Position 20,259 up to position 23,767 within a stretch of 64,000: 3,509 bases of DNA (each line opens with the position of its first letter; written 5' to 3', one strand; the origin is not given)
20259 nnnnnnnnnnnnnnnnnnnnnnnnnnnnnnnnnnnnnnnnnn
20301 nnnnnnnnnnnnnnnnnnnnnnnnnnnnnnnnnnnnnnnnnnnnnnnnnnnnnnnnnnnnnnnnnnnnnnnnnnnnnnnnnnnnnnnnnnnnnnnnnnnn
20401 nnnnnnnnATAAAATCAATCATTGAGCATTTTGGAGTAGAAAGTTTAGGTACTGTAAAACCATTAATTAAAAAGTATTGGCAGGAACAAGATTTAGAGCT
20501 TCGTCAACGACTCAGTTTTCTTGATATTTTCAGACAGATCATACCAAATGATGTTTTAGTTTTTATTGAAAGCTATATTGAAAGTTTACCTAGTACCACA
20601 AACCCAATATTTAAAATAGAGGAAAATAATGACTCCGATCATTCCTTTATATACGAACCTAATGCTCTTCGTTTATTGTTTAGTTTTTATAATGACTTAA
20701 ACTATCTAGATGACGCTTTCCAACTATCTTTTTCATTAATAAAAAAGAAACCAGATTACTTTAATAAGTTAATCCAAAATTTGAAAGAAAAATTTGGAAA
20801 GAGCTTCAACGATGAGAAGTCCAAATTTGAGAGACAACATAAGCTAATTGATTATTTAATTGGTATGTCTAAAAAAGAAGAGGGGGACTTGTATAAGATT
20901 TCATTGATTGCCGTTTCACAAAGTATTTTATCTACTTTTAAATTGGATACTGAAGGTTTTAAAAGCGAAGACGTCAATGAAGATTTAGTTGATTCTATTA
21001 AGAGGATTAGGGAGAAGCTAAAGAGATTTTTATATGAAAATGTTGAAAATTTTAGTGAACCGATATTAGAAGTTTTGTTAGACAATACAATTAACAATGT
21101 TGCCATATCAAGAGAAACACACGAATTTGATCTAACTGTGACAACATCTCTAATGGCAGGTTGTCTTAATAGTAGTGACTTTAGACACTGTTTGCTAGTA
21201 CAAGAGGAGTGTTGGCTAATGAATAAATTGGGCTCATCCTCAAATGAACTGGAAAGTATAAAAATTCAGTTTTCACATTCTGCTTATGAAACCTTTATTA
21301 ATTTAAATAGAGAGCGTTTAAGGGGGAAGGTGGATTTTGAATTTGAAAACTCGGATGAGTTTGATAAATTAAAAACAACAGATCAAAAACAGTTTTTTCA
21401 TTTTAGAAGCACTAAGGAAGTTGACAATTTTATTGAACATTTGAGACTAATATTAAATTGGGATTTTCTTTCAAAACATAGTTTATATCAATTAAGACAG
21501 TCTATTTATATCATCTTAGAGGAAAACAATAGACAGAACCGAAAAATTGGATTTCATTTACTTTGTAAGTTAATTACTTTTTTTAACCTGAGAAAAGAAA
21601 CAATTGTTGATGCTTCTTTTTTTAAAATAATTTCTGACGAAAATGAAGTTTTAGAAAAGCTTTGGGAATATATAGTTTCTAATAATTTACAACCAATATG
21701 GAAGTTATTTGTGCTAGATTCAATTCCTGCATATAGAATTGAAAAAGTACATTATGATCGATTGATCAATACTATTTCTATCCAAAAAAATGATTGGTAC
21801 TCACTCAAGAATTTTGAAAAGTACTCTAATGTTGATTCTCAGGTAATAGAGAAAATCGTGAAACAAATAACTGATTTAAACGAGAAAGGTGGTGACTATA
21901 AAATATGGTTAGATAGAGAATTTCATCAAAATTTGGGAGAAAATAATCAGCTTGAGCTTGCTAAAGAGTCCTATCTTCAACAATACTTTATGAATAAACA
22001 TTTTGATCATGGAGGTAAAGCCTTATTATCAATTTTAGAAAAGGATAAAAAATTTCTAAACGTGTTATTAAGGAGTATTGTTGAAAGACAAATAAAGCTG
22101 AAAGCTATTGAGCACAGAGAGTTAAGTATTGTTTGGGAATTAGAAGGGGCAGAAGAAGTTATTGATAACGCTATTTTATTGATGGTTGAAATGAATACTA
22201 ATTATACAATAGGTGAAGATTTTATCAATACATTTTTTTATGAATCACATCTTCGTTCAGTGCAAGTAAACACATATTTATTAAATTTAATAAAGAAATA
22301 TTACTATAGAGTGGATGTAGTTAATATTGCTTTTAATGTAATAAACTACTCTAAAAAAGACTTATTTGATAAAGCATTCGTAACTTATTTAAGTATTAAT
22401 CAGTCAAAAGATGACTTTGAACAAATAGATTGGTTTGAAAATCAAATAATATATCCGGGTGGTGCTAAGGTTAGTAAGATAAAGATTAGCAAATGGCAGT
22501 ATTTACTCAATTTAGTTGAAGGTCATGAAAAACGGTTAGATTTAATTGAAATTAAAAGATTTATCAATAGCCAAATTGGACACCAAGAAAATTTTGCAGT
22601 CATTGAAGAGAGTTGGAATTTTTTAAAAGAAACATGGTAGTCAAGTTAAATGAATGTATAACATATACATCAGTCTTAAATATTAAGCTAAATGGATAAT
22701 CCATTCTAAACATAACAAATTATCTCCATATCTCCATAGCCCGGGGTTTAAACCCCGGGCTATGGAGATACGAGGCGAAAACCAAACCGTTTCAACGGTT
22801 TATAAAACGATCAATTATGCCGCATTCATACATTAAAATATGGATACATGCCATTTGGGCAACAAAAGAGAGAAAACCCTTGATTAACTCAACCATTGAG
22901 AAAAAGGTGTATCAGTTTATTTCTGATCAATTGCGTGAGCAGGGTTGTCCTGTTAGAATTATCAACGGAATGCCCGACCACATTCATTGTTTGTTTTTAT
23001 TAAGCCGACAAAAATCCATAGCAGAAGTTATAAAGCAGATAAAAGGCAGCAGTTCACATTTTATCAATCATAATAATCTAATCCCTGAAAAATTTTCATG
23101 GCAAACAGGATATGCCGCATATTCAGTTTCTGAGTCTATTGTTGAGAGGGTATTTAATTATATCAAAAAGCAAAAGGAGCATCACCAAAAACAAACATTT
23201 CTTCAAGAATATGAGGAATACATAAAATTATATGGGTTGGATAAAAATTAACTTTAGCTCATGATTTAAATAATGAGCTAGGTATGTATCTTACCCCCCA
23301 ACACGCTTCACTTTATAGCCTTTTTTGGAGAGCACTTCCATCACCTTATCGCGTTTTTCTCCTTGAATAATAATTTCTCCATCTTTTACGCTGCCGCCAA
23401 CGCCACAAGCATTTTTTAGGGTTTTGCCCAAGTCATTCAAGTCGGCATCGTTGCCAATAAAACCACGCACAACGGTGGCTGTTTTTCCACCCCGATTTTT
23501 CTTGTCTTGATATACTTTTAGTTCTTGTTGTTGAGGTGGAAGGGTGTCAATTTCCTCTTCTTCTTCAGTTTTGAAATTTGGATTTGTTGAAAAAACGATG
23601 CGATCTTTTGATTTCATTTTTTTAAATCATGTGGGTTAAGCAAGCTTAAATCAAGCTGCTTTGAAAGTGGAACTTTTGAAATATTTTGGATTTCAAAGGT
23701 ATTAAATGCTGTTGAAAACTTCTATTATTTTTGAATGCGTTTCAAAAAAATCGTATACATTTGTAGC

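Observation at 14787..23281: Type IIG RM plus giant STAND NTPase cassette wedged between katG and a yciH-like gene: candidate composite defence module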

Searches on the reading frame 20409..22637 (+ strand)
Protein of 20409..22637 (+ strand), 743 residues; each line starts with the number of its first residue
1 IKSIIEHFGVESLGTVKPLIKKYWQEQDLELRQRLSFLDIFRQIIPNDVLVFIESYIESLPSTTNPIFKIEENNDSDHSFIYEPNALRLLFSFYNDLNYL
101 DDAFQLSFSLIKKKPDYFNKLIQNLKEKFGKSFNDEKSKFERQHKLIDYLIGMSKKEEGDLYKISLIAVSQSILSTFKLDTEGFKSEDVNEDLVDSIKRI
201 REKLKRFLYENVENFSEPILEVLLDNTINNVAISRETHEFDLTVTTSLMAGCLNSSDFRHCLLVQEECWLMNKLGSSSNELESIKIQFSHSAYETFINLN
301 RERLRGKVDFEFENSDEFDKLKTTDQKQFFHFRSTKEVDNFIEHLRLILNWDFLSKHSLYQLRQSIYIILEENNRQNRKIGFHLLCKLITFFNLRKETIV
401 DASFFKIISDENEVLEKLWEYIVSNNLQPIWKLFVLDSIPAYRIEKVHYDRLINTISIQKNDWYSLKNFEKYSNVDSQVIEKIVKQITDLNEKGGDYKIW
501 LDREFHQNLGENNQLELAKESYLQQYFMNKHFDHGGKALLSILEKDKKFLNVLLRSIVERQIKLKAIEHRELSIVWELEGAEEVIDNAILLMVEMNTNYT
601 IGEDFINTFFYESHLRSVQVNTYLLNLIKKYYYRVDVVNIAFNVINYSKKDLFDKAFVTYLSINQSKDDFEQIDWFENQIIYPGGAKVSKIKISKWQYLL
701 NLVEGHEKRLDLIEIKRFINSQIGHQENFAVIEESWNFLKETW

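Call 48: predict_structure(alignment_id=A4)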
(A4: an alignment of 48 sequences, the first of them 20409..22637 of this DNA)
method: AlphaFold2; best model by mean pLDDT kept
length: 743 residues; sequences in the alignment: 48
mean_pLDDT: 85.8   pTM: 0.75
mean pLDDT of the five models: 85.8, 85.5, 83.5, 83.4, 83.2
residues with pLDDT >= 90: 399; 70-90: 250; 50-70: 73; < 50: 21
segments of 3 or more residues with pLDDT < 50: 74-79, 563-568, 599-602, 740-743
pLDDT, mean of each block of 10 residues (from residue 1): 67 80 86 87 89 94 84 53 78 89 95 90 86 72 94 88 94 82 60 89 95 92 81 81 93 94 91 86 92 91 58 74 91 96 94 78 93 95 97 90 90 92 95 93 94 92 89 93 94 83 93 93 90 89 95 87 53 88 92 70 70 75 94 91 86 93 93 75 66 91 89 92 89 69 41
secondary structure, 60 per line:
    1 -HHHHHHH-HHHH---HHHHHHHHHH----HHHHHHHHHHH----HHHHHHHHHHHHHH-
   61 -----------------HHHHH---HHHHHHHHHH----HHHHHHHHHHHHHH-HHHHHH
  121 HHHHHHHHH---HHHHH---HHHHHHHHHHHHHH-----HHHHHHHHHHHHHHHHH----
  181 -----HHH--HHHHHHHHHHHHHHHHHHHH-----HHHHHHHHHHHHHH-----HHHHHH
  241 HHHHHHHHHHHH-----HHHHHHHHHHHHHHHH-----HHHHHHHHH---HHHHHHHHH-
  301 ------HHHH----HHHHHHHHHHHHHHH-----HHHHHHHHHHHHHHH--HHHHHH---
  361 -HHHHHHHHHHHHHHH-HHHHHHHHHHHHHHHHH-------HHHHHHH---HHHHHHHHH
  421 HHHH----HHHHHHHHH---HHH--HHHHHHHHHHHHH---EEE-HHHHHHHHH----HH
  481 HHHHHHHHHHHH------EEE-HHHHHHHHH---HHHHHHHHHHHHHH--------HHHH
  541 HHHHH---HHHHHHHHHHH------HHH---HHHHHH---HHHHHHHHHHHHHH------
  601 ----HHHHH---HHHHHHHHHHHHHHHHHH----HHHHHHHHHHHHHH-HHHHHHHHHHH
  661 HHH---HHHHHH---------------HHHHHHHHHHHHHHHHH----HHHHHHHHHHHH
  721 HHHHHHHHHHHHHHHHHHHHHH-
elements in order (helices of 4 or more, strands of 3 or more residues): H2-8 H10-13 H17-26 H31-41 H46-59 H78-82 H86-95 H100-113 H115-129 H133-137 H141-154 H160-176 H191-210 H216-229 H235-252 H258-273 H279-287 H291-299 H307-310 H315-329 H335-349 H352-357 H362-376 H378-394 H402-408 H412-424 H429-437 H446-458 E462-464 H466-474 H479-492 E499-501 H503-511 H515-528 H537-545 H549-559 H572-577 H581-594 H605-609 H613-630 H635-648 H650-663 H667-672 H688-704 H709-742

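Call 54: fold_search(model_id=the predicted structure, library=pdb)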
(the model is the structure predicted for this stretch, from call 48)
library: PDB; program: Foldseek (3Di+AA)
matches with E <= 10: 723; with E <= 0.001: 1
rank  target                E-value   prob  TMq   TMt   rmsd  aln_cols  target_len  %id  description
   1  8ga7                  5.8e-04  0.84  0.07  0.10  33.2       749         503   11  Geometrically programmable nanomaterial construction using regularized protein building blocks (released 2024-03-13)
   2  7rdr_A                1.1e-03  0.96  0.11  0.14  21.9       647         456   10  Circular tandem repeat protein with novel repeat topology and enhanced subunit contact surfaces (released 2021-09-01)
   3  4c0o_A                2.3e-03  0.99  0.18  0.16  20.1       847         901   11  Transportin 3 in complex with phosphorylated ASF/SF2 (released 2014-01-22)
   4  3zjy_E                2.8e-03  1.00  0.26  0.25  17.8       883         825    9  Crystal Structure of Importin 13 - RanGTP - eIF1A complex (released 2013-04-10)
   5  5o9z_v                3.0e-03  1.00  0.23  0.22  16.4       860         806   10  Cryo-EM structure of a pre-catalytic human spliceosome primed for activation (B complex) (released 2017-08-16)
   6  8hq6_C                3.1e-03  1.00  0.22  0.19  18.1       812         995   13  KL2 in complex with CRM1-Ran-RanBP1 (released 2023-10-25)
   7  2xwu_B                3.3e-03  0.97  0.16  0.14  20.9       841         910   10  CRYSTAL STRUCTURE OF IMPORTIN 13 - UBC9 COMPLEX (released 2010-12-29)
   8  5h2v_A                3.6e-03  1.00  0.22  0.18  21.4       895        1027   12  Crystal structure of the karyopherin Kap121p bound to the SUMO protease Ulp1p (released 2016-12-14)
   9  5oqp_A                3.7e-03  0.97  0.18  0.17  20.6       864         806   11  Crystal structure of the S. cerevisiae condensin Ycg1-Brn1 subcomplex bound to DNA (crystal form I) (released 2017-10-18)
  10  4hav_C                3.8e-03  0.94  0.16  0.13  19.6       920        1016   13  Crystal structure of CRM1 inhibitor Anguinomycin A in complex with CRM1-Ran-RanBP1 (released 2013-01-09)
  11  8ro0_I                4.3e-03  1.00  0.22  0.23  30.2       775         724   12  Structure of the C. elegans Intron Lariat Spliceosome primed for disassembly (ILS') (released 2024-08-07)
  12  3nc1_A                4.6e-03  0.99  0.21  0.18  18.1       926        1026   12  Crystal structure of the CRM1-RanGTP complex (released 2010-10-27)
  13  6af0_A                4.6e-03  0.96  0.16  0.14  31.8       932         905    9  Structure of Ctr9, Paf1 and Cdc73 ternary complex from Myceliophthora thermophila (released 2018-09-19)
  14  9vm1_C                4.9e-03  0.96  0.18  0.15  18.8       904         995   12  MVM NS2 mutant Nm42 in complex with CRM1-Ran-RanBP1 (released 2025-08-06)
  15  5uwi_C                4.9e-03  0.92  0.16  0.14  19.2       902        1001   12  Crystal Structure of HDAC5 NES Peptide in complex with CRM1-Ran-RanBP1 (released 2017-03-22)
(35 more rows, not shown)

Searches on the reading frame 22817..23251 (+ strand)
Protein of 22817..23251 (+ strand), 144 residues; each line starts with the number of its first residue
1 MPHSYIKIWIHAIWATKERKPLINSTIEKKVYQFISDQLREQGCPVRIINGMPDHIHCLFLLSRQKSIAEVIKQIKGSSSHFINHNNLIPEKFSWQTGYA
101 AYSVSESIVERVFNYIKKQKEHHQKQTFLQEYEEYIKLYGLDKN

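Call 4: search_protein_families(library=pfam, proteins=[window:22817-23251:+], max_evalue=0.01)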
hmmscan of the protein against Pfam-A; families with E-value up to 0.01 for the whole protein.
window:22817-23251:+ (144 aa): 1 family
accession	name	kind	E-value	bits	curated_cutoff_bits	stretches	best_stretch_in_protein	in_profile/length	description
PF01797.21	Y1_Tnp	-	7.4e-26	91.1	23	1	6-119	3-121/121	Transposase IS200 like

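Call 5: search_protein_families(library=padloc, proteins=[window:22817-23251:+], max_evalue=0.01)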
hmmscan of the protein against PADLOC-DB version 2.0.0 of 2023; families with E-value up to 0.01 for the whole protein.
window:22817-23251:+ (144 aa): 0 families

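Call 6: search_protein_families(library=ncbifam, proteins=[window:22817-23251:+], max_evalue=0.01)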
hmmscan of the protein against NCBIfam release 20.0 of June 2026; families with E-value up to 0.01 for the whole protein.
window:22817-23251:+ (144 aa): 2 families
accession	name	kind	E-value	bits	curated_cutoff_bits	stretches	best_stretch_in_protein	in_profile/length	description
NF033573.1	transpos_IS200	equivalog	3.1e-18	66.2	55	1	3-117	6-125/126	IS200/IS605 family transposase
NF047646.1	REP_Tyr_transpos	equivalog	1.8e-08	34.4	80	1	17-117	19-128/146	REP-associated tyrosine transposase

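Call 78: find_encoding_contigs(protein=window:22817-23251:+, flank=6000, max_places=10)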
Protein window:22817-23251:+ (144 aa): 11 contigs read that carry it; 7 places shown.
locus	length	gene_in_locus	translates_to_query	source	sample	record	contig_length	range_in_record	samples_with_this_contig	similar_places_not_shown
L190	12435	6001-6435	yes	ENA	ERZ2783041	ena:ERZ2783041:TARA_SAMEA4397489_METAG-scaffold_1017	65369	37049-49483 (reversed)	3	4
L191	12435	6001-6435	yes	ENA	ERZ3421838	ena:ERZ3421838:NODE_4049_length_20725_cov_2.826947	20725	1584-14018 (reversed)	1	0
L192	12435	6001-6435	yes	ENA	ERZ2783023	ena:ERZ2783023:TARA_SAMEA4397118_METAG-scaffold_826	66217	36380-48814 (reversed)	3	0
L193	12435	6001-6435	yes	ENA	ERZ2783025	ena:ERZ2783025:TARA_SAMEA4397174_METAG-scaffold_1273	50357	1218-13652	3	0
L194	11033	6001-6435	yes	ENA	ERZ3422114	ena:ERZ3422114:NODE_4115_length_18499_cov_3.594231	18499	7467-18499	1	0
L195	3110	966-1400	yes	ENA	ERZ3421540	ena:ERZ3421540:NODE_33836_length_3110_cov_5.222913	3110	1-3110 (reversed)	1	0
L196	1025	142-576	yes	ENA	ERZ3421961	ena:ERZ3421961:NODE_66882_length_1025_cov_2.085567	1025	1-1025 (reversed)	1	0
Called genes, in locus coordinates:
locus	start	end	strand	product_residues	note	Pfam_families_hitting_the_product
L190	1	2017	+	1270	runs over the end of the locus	PF23653:DUF7149, PF25120:DUF7814, PF20473:MmeI_Mtase, PF07669:Eco57I, PF12950:TaqI_C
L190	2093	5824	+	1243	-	PF20720:nSTAND3 (weak), PF13173:AAA_14 (faint)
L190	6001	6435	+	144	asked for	PF01797:Y1_Tnp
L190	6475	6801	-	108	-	PF01253:SUI1, PF05046:Img2 (weak)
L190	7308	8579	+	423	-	PF18962:Por_Secre_tail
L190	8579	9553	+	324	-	PF18962:Por_Secre_tail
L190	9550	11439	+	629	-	PF07715:Plug, PF00593:TonB_dep_Rec_b-barrel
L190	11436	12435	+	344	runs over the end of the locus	PF16819:DUF5074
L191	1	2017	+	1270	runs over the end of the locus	PF23653:DUF7149, PF25120:DUF7814, PF20473:MmeI_Mtase, PF07669:Eco57I, PF12950:TaqI_C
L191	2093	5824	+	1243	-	PF20720:nSTAND3 (weak), PF13173:AAA_14 (faint)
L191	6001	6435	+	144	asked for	PF01797:Y1_Tnp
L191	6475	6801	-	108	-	PF01253:SUI1, PF05046:Img2 (weak)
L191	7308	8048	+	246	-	-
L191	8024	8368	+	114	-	PF18962:Por_Secre_tail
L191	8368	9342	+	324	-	PF18962:Por_Secre_tail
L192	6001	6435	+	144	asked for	PF01797:Y1_Tnp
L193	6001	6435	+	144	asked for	PF01797:Y1_Tnp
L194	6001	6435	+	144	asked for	PF01797:Y1_Tnp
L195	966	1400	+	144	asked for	PF01797:Y1_Tnp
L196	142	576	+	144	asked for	PF01797:Y1_Tnp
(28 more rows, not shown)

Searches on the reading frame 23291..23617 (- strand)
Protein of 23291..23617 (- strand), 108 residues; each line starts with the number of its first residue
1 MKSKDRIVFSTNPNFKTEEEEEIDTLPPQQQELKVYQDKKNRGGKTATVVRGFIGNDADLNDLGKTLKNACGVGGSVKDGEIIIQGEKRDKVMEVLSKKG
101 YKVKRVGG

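Call 4: search_protein_families(library=pfam, proteins=[window:23291-23617:-], max_evalue=0.01)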
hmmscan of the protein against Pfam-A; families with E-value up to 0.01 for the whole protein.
window:23291-23617:- (108 aa): 2 families
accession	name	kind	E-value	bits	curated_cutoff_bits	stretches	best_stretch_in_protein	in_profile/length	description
PF01253.27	SUI1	-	8.7e-19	68.2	25.5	1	29-102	1-77/77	Translation initiation factor SUI1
PF05046.19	Img2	-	2.1e-07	31.5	34.4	1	30-100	10-83/84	Mitochondrial large subunit ribosomal protein (Img2)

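Call 6: search_protein_families(library=ncbifam, proteins=[window:23291-23617:-], max_evalue=0.01)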
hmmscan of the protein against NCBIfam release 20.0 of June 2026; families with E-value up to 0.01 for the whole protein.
window:23291-23617:- (108 aa): 7 families
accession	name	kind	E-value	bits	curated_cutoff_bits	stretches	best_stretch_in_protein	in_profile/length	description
NF005669.0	PRK07451.1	equivalog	9.2e-29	100.1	122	1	2-108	8-116/116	translation initiation factor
TIGR01158.1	SUI1_rel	equivalog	2.8e-28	98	111.65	1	10-108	4-102/102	stress response translation initiation inhibitor YciH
NF006536.0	PRK09019.1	equivalog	5.2e-23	81.2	142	1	3-108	4-108/108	stress response translation initiation inhibitor YciH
NF005297.0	PRK06824.1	equivalog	2e-22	79.3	145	1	34-108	47-121/121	translation initiation factor Sui1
NF002096.0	PRK00939.1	subfamily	1.3e-19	70.3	98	1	23-105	17-98/102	stress response translation initiation inhibitor YciH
TIGR01159.1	DRP1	subfamily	5.7e-05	23.2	118.15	1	30-99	82-155/168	density-regulated protein DRP1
TIGR01160.1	SUI1_MOF2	equivalog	0.0011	19.5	143.9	1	32-100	27-98/110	translation initiation factor SUI1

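Call 22: find_encoding_contigs(protein=window:23291-23617:-, flank=10000, max_places=10)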
Protein window:23291-23617:- (108 aa): 14 contigs read that carry it; 10 places shown.
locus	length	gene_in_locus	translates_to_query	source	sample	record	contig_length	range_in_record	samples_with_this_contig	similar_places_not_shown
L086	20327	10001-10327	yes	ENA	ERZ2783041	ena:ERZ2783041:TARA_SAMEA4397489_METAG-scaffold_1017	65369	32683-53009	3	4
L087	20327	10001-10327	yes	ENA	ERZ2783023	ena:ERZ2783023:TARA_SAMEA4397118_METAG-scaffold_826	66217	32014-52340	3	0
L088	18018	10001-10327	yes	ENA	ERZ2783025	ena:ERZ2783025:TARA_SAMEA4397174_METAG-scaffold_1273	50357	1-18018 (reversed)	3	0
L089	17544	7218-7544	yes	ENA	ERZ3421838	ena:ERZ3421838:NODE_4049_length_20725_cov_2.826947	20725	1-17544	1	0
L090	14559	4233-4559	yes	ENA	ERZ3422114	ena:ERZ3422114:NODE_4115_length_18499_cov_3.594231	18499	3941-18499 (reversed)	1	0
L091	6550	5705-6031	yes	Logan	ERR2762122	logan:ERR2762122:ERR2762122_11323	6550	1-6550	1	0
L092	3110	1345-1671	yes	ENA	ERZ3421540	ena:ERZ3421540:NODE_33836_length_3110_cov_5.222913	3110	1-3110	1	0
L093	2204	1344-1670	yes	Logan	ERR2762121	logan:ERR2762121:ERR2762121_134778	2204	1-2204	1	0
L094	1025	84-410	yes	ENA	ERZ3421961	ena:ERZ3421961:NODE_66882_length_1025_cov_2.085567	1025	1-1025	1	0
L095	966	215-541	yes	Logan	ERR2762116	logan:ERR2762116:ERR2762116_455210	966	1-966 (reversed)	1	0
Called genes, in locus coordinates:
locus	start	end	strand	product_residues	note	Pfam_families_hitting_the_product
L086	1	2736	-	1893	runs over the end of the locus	PF13620:CarboxypepD_reg (faint), PF07719:TPR_2 (faint)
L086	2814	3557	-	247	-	PF01902:Diphthami_syn_2_N (weak), PF28410:Diphthami_syn_2_C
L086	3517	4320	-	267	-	PF01497:Peripla_BP_2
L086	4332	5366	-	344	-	PF16819:DUF5074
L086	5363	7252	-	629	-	PF07715:Plug, PF00593:TonB_dep_Rec_b-barrel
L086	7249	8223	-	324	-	PF18962:Por_Secre_tail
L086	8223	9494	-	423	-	PF18962:Por_Secre_tail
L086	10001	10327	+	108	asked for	PF01253:SUI1, PF05046:Img2 (weak)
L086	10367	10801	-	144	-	PF01797:Y1_Tnp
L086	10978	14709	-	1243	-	PF20720:nSTAND3 (weak), PF13173:AAA_14 (faint)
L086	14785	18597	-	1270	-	PF23653:DUF7149, PF25120:DUF7814, PF20473:MmeI_Mtase, PF07669:Eco57I, PF12950:TaqI_C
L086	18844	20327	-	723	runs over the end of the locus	PF00141:peroxidase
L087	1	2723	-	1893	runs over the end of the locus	PF13620:CarboxypepD_reg (faint), PF07719:TPR_2 (faint)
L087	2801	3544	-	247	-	PF01902:Diphthami_syn_2_N (weak), PF28410:Diphthami_syn_2_C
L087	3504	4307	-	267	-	PF01497:Peripla_BP_2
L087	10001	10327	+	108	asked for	PF01253:SUI1, PF05046:Img2 (weak)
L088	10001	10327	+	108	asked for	PF01253:SUI1, PF05046:Img2 (weak)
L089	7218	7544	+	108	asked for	PF01253:SUI1, PF05046:Img2 (weak)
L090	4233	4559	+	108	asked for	PF01253:SUI1, PF05046:Img2 (weak)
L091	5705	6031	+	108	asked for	PF01253:SUI1, PF05046:Img2 (weak)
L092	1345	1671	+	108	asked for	PF01253:SUI1, PF05046:Img2 (weak)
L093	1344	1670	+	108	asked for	PF01253:SUI1, PF05046:Img2 (weak)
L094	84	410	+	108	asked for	PF01253:SUI1, PF05046:Img2 (weak)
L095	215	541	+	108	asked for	PF01253:SUI1, PF05046:Img2 (weak)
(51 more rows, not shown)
